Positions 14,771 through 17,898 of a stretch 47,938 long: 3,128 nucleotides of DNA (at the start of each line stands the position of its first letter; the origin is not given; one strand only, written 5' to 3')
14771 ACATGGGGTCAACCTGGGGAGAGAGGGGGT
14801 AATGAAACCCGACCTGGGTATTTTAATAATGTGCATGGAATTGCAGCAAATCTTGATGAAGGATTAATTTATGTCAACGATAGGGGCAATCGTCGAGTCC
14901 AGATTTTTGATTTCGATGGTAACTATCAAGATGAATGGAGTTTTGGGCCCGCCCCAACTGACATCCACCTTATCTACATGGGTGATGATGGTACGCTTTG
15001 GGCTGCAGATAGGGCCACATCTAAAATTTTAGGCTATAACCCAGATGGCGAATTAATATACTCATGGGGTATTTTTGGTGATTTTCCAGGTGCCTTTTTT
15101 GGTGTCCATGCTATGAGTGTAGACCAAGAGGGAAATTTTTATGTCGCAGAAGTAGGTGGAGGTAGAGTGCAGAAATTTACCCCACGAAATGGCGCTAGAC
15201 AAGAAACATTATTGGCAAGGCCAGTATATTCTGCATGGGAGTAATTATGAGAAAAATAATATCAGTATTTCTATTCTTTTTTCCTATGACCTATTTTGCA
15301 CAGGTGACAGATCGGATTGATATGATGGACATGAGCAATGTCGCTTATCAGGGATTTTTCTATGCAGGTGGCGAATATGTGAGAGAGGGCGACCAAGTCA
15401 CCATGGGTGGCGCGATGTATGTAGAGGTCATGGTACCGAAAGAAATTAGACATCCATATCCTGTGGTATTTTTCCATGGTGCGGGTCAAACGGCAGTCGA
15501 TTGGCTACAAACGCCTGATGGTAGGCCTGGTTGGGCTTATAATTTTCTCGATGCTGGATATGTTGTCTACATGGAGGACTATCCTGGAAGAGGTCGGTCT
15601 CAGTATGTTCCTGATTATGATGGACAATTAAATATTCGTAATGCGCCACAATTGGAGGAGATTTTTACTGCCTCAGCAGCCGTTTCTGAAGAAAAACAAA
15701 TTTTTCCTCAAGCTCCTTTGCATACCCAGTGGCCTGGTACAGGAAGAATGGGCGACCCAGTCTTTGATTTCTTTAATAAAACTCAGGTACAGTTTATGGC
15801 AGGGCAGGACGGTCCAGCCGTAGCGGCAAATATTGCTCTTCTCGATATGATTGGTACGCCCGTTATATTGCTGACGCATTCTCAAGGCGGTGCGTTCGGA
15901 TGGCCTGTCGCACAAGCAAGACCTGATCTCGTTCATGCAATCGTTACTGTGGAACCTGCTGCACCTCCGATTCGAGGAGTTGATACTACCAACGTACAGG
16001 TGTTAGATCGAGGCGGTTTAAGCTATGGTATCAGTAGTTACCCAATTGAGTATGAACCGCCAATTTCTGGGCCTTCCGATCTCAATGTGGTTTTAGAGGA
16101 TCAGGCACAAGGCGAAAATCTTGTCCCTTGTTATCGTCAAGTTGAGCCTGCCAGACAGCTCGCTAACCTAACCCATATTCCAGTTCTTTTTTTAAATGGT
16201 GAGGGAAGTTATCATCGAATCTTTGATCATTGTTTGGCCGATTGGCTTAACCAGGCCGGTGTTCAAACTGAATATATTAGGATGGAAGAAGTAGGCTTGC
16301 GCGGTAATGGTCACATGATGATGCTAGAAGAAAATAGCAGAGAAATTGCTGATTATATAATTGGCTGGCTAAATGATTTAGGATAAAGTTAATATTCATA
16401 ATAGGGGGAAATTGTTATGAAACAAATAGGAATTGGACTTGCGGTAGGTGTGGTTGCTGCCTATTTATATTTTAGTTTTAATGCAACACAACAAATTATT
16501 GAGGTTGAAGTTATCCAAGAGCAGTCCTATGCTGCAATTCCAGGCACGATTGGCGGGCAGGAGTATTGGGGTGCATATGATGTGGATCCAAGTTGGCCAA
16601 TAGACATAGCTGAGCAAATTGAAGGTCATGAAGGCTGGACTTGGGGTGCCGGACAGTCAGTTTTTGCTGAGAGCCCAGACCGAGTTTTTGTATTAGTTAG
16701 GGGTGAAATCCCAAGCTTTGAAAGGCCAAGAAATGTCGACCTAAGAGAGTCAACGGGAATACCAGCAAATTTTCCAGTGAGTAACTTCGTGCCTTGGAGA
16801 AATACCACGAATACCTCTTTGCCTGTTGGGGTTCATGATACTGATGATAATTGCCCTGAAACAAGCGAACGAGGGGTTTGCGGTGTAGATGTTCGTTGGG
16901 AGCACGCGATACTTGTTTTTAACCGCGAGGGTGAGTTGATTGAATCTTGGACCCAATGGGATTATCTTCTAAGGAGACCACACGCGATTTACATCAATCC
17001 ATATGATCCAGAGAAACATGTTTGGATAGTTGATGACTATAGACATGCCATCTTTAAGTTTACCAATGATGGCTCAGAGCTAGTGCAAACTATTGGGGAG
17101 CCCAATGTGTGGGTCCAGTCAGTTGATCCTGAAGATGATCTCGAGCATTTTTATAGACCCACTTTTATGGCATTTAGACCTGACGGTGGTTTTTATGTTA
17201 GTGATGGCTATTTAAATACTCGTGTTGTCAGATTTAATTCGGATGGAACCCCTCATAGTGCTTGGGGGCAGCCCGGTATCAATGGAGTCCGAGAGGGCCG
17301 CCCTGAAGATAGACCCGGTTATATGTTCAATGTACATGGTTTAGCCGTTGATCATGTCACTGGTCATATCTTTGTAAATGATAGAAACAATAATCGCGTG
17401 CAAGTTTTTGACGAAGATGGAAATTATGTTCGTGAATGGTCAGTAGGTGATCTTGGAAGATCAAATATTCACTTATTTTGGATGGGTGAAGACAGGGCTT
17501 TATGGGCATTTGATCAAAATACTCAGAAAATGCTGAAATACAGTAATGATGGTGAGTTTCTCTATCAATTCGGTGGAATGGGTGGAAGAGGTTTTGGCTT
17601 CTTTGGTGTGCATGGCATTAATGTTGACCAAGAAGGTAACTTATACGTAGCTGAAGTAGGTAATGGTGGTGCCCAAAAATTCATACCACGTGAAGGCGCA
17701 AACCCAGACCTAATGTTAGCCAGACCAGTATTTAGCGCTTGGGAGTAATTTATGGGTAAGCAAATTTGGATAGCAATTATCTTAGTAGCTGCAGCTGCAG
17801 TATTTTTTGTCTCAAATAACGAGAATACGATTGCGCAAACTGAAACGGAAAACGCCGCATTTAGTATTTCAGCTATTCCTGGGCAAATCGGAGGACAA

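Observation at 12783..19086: Alternating exported alpha/beta-hydrolase and PAL-like NHL-propeller paralogs (ABH-NHL-ABH-NHL-NHL) in one tight operon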

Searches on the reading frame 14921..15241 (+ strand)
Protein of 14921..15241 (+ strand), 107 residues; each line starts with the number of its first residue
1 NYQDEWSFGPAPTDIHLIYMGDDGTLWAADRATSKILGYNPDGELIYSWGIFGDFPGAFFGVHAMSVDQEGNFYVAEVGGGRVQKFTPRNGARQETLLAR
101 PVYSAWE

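Call 31: search_solved_structures(query=window:14921-15241:+, max_evalue=10, show_alignments=5)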
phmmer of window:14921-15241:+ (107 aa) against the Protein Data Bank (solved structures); distinct sequences matched with E-value up to 10: 85 (the best 60 are shown).
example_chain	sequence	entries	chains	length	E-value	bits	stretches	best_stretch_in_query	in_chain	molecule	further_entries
6d69_A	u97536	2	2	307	1.1e-11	48.1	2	20-86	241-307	NHL Repeat Region of D. melanogaster Thin | Thin, isoform D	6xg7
7qrw_A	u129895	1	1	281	2.6e-11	46.9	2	35-89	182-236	Isoform 4 of Tripartite motif-containing protein 3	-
8j72_A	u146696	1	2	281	2.9e-11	46.8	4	22-87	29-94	E3 ubiquitin-protein ligase TRIM71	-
7qrx_A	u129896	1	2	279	6.1e-11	45.7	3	22-87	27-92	E3 ubiquitin-protein ligase TRIM71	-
9jur_A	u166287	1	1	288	6.6e-11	45.6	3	22-87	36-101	E3 ubiquitin-protein ligase TRIM71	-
6fpt_A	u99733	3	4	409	4.8e-10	42.9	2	22-87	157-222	E3 ubiquitin-protein ligase TRIM71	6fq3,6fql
6rej_A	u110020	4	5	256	5.1e-09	39.5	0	62-95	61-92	Pizza6-SH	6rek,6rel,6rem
6ren_A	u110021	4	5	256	1.5e-08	38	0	62-95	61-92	3fPizza6-SH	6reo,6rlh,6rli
3wwa_A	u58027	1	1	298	2.7e-08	37.2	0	63-95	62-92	Pizza7H protein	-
7qrv_A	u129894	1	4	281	9.9e-08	35.4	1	36-88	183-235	Tripartite motif-containing protein 2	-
7b2r_A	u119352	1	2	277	1.3e-07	35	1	36-88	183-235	Tripartite motif-containing protein 2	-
7b96_A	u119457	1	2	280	1.3e-07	35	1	36-88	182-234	Isoform 2 of Tripartite motif-containing protein 2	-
3ww9_A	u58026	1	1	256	2.2e-07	34.2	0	63-95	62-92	pizza6 protein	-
6qsd_A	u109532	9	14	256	3.9e-07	33.4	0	64-95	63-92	Pizza6S | Pizza6-S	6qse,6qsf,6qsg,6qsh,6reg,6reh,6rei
6f0t_A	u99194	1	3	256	4.6e-07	33.2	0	64-95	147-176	Pizza6-SFW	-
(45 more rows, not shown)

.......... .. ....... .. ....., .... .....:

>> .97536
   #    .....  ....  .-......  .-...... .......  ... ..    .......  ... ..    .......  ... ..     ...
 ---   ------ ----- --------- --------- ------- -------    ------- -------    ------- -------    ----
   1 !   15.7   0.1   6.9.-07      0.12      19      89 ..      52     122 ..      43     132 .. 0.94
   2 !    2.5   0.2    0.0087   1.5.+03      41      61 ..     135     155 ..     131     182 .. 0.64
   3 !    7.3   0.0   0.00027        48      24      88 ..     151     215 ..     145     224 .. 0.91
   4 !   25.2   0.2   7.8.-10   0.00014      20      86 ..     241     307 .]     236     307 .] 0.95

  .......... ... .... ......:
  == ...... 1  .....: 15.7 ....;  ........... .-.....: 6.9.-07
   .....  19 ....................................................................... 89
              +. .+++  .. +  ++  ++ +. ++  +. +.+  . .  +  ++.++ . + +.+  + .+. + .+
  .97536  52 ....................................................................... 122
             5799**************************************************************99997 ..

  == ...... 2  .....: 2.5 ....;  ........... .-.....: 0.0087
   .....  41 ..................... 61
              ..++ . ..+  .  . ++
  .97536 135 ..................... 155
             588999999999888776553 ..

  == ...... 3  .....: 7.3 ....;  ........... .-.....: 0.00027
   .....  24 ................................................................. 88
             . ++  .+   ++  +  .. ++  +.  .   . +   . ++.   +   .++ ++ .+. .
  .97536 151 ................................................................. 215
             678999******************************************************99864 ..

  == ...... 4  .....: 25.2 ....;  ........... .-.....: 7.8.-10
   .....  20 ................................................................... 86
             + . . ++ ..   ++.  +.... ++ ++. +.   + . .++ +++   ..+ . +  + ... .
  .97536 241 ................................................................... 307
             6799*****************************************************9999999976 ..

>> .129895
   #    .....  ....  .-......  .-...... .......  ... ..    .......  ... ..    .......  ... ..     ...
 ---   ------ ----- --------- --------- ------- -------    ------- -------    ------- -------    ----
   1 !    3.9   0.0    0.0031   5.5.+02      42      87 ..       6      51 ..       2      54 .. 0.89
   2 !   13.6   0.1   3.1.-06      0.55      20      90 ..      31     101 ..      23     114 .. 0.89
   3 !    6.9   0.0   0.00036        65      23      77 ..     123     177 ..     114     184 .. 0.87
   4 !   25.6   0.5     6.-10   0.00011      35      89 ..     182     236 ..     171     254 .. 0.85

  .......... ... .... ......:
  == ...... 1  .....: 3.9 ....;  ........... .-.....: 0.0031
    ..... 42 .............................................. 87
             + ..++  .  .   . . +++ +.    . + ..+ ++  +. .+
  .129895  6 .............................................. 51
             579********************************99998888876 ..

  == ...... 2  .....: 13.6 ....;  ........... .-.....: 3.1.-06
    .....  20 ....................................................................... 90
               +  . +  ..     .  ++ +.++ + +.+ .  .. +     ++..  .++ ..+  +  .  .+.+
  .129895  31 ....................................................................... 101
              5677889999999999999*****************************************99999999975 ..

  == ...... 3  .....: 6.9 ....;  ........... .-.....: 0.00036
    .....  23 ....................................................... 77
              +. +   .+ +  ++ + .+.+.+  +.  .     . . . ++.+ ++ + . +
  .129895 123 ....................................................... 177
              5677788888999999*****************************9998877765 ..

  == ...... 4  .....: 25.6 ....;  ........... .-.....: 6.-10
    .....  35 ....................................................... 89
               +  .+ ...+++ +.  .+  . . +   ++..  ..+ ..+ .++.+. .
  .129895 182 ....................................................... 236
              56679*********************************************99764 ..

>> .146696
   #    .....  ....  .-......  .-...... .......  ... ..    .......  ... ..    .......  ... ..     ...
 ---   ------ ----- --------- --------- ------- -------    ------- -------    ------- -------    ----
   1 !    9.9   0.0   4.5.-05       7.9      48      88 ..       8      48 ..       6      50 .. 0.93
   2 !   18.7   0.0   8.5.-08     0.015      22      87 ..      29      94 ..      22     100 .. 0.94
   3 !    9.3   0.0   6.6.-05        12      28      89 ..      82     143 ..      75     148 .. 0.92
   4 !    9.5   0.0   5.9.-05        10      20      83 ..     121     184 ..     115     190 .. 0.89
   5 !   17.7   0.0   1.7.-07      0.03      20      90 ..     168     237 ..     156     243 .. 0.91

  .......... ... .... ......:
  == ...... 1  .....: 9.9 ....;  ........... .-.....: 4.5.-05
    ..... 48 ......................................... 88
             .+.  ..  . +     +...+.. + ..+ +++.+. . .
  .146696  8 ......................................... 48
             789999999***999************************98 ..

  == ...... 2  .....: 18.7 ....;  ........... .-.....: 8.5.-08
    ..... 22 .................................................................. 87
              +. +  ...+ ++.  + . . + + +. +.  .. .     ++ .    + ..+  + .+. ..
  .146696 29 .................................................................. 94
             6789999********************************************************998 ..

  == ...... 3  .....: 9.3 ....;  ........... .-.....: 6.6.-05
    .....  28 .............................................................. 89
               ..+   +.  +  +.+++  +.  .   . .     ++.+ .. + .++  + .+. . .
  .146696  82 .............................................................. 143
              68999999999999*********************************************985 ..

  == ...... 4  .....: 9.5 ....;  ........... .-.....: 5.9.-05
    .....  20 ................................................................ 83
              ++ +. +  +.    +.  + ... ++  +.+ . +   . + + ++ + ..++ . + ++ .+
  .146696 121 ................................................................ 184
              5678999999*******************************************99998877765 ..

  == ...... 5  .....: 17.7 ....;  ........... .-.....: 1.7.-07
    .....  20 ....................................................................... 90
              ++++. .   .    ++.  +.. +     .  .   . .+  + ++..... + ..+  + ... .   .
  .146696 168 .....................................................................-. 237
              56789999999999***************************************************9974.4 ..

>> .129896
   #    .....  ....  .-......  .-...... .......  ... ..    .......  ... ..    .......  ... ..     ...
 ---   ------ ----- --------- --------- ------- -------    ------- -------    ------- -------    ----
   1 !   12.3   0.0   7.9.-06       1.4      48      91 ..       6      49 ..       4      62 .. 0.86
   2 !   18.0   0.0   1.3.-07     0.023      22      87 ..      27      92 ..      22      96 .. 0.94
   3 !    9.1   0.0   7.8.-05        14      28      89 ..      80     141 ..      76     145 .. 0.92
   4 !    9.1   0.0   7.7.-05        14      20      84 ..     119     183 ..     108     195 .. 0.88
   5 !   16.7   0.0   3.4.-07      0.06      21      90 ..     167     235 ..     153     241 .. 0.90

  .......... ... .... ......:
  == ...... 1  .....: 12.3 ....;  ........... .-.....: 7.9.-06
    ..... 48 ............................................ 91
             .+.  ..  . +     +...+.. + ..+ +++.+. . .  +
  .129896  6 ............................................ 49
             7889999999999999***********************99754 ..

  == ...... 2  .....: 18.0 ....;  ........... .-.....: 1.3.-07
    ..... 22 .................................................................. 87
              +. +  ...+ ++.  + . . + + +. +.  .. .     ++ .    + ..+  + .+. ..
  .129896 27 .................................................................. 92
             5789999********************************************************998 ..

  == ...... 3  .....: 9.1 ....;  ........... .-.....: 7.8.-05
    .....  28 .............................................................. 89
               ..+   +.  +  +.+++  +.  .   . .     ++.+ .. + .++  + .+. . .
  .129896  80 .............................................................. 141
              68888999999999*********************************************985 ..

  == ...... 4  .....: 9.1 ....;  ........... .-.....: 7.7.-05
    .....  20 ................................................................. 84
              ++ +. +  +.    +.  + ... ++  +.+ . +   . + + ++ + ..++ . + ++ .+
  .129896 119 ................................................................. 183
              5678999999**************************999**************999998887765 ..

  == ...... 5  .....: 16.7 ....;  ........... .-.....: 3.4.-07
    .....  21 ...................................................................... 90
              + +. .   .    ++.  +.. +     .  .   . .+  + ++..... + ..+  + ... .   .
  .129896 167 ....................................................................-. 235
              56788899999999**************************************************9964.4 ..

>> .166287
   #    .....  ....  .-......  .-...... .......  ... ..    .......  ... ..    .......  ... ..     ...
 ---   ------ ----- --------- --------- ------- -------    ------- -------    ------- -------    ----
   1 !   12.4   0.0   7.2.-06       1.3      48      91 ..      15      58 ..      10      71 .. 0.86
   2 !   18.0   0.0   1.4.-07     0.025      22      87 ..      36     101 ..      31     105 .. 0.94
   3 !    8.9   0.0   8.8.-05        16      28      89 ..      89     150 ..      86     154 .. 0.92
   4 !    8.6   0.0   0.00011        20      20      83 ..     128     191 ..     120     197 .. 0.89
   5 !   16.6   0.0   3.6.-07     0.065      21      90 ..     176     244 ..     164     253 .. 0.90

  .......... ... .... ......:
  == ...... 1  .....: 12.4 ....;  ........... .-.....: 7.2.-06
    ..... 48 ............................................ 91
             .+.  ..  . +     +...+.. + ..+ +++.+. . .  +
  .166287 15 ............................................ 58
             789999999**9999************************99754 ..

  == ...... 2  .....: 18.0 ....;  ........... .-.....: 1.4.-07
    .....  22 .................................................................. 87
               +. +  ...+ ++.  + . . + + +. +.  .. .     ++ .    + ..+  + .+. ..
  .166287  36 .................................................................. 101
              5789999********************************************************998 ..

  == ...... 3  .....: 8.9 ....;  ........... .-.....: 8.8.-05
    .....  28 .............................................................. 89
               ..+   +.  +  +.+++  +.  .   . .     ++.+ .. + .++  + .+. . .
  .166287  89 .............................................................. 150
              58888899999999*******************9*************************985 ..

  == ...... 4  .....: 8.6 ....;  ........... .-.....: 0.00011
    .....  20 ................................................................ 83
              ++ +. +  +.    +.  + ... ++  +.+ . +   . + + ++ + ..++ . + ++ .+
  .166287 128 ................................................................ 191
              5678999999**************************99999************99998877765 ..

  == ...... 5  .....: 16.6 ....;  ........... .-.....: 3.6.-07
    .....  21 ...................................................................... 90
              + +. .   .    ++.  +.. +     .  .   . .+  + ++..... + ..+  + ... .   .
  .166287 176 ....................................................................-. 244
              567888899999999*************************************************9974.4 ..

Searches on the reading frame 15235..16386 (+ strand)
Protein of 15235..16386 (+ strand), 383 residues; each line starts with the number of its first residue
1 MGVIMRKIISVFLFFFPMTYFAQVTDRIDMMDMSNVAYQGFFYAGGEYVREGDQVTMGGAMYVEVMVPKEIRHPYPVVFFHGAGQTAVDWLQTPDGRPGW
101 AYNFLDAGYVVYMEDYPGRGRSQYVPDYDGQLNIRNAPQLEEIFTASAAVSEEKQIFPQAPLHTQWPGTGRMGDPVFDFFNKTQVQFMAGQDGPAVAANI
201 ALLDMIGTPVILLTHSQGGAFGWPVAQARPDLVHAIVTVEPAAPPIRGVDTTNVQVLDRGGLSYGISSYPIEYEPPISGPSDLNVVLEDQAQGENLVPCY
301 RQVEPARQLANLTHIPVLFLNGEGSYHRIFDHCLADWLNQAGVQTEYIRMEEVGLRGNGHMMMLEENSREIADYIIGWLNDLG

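Call 3: search_protein_families(library=pfam, proteins=[window:15235-16386:+], max_evalue=0.01)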
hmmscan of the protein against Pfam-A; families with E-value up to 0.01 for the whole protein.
window:15235-16386:+ (383 aa): 3 families
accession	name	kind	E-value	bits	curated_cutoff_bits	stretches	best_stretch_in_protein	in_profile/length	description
PF12697.13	Abhydrolase_6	-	6.9e-11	43.6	26.3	1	77-373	1-216/217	Alpha/beta hydrolase family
PF00561.26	Abhydrolase_1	-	3.6e-07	30.5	25.8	1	75-243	1-104/245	alpha/beta hydrolase fold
PF12146.15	Hydrolase_4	-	6.6e-05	22.8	27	0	206-244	74-112/239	Serine aminopeptidase, S33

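Call 4: search_protein_families(library=ncbifam, proteins=[window:15235-16386:+], max_evalue=0.01)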
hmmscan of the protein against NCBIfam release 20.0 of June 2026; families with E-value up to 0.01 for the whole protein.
window:15235-16386:+ (383 aa): 1 family
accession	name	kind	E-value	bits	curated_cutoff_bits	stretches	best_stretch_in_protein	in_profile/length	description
NF002938.0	PRK03592.1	equivalog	1e-05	25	241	1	203-250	93-138/298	haloalkane dehalogenase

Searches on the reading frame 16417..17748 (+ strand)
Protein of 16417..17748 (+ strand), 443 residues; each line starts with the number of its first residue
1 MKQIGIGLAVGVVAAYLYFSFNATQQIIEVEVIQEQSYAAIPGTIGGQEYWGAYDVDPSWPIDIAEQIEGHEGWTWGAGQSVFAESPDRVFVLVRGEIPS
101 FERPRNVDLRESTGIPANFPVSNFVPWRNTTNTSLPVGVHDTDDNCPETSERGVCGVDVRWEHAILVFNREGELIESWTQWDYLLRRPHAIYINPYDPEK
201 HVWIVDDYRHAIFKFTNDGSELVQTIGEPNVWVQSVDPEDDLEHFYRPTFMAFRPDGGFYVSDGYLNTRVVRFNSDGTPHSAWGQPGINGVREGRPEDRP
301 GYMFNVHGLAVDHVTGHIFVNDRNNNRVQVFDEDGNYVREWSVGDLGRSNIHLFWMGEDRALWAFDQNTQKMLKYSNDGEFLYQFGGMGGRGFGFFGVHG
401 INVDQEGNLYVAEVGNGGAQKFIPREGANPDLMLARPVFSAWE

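Call 3: search_protein_families(library=pfam, proteins=[window:16417-17748:+], max_evalue=0.01)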
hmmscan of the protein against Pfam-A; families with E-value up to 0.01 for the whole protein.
window:16417-17748:+ (443 aa): 5 families
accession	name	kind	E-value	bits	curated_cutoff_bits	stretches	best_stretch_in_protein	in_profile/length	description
PF01436.27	NHL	-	2.8e-11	43.3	20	1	307-331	5-28/28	NHL repeat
PF08450.18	SGL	-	8.8e-06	25.9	26.3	0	252-344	140-223/246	SMP-30/Gluconolactonase/LRE-like region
PF17170.10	DUF5128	-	5.9e-05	22.8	22.9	1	311-383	49-126/321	6-bladed beta-propeller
PF13449.12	Phytase-like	-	0.0024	18.3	27.6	0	253-286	75-107/284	Esterase-like activity of phytase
PF17164.10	DUF5122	-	0.0043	17.7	27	0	257-279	10-32/36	Domain of unknown function (DUF5122) beta-propeller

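Call 4: search_protein_families(library=ncbifam, proteins=[window:16417-17748:+], max_evalue=0.01)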
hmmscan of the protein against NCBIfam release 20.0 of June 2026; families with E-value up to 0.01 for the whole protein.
window:16417-17748:+ (443 aa): 3 families
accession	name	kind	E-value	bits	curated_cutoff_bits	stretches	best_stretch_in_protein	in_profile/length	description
NF035926.1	scyF_NHL_VPEP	equivalog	1.4e-22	80.4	350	2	162-339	123-281/376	scytonemin biosynthesis PEP-CTERM protein ScyF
NF047780.1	LIC12708_fam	subfamily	7.7e-06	25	150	1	256-417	66-203/391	LIC_12708 family protein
NF033206.1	ScyE_fam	subfamily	0.0092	15.5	80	0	394-421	251-278/333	ScyD/ScyE family protein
